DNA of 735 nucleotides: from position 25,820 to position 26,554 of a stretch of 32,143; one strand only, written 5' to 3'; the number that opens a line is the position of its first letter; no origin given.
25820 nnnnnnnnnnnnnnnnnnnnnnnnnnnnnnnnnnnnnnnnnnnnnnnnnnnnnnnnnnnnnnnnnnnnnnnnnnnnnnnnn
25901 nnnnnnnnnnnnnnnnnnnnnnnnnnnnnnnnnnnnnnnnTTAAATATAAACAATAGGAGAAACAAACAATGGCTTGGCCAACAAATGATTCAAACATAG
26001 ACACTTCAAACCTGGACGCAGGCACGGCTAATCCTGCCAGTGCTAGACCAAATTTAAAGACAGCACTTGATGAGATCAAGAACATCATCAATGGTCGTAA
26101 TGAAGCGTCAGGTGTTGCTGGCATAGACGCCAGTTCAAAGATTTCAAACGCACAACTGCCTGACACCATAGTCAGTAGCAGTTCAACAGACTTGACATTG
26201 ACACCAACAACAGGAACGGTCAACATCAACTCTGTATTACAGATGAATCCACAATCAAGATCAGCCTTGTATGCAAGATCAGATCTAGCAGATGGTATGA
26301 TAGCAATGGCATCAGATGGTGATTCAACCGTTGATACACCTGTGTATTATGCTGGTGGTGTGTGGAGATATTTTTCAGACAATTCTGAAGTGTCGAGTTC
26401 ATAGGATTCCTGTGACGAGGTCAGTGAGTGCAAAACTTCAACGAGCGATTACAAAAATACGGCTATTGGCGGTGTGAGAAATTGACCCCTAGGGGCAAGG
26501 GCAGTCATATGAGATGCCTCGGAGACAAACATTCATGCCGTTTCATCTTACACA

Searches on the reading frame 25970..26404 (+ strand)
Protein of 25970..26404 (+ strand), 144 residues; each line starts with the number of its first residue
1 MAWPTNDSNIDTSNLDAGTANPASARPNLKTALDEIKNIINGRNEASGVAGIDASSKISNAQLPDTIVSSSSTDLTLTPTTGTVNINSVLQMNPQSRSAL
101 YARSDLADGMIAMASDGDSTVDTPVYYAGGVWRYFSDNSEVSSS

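Call 11: search_protein_families(library=pfam, proteins=[window:25970-26404:+], max_evalue=0.01)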
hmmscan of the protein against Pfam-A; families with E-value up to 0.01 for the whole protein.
window:25970-26404:+ (144 aa): 0 families

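Call 12: search_protein_families(library=phrogs, proteins=[window:25970-26404:+], max_evalue=0.01)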
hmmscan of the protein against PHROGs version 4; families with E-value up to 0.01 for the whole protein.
window:25970-26404:+ (144 aa): 0 families

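Call 13: find_encoding_contigs(protein=window:25970-26404:+, flank=10000, max_places=10)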
Protein window:25970-26404:+ (144 aa): 15 contigs read that carry it; 10 places shown.
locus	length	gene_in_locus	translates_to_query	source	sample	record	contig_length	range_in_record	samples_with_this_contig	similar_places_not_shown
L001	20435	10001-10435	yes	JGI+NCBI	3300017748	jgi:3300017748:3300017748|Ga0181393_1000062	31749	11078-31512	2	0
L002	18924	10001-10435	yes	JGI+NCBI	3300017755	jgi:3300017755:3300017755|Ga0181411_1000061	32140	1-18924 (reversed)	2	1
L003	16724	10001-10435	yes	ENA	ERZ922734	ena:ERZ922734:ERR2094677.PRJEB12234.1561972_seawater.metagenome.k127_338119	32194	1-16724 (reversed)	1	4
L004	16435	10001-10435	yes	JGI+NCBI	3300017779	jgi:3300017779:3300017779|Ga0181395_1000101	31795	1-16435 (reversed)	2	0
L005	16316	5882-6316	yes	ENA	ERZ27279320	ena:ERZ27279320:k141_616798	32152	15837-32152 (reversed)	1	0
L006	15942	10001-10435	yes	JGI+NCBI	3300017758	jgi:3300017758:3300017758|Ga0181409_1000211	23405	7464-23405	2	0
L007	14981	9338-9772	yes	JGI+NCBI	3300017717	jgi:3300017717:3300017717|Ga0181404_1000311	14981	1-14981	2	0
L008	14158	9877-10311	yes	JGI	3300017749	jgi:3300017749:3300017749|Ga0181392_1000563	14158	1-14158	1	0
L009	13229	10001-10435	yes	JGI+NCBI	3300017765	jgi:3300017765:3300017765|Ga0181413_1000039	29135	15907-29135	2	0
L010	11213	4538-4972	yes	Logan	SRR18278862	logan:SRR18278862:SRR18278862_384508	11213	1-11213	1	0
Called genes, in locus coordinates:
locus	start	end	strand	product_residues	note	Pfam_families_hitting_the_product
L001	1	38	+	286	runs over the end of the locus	PF25209:Phage_capsid_4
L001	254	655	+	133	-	-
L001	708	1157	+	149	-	-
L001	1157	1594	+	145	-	-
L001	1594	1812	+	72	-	-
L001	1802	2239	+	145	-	-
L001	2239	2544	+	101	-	-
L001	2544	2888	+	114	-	-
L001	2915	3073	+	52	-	-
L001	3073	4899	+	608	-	PF20155:TMP_3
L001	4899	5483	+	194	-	PF21430:DTP-pb9_B-dom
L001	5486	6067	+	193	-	-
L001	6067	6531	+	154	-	-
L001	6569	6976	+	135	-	PF00583:Acetyltransf_1, PF13508:Acetyltransf_7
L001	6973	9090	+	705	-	PF13550:Phage-tail_3 (weak)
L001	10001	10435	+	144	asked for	-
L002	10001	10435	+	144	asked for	-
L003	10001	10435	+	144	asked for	-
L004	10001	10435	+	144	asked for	-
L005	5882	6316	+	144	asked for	-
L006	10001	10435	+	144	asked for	-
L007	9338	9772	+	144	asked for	-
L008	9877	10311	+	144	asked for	-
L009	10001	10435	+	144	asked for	-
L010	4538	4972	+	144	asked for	-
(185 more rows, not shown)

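Call 17: find_related_loci(query=window:25970-26404:+, collection=viral_contigs, flank=6000)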
Query window:25970-26404:+ (144 aa) in viral_contigs; peptide patterns used: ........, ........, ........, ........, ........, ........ (x = any residue, [..] = any of these).
56 stretches matched a pattern; 22 encode a relative of the query (tblastn E <= 1e-3); 22 distinct loci.
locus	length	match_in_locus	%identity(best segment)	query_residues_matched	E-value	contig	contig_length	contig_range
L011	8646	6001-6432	95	1-144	5e-88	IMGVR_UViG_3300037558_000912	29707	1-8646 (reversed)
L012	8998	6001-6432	85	1-144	4e-78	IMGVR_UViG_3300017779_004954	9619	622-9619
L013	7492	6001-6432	81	1-144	2e-77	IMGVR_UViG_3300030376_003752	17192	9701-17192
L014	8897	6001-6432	83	1-144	1e-77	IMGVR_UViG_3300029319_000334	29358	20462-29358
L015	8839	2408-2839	81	1-144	3e-77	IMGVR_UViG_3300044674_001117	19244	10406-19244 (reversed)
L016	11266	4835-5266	81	1-144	3e-77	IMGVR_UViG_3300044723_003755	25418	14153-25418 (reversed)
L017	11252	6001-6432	79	1-144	7e-76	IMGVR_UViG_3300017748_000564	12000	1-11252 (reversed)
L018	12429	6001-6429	80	1-143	9e-75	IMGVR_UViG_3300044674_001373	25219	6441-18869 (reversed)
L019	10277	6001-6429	78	1-143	9e-74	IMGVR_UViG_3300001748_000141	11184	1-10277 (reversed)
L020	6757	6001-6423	74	1-141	1e-68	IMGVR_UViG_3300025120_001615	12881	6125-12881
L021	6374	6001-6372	80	1-124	2e-61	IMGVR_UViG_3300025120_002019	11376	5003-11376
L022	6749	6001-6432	67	1-144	2e-60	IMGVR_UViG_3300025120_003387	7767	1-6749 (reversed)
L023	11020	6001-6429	62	1-144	6e-56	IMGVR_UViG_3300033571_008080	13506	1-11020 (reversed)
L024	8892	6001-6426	64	1-141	3e-55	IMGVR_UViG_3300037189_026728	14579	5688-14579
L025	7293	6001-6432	62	1-144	4e-53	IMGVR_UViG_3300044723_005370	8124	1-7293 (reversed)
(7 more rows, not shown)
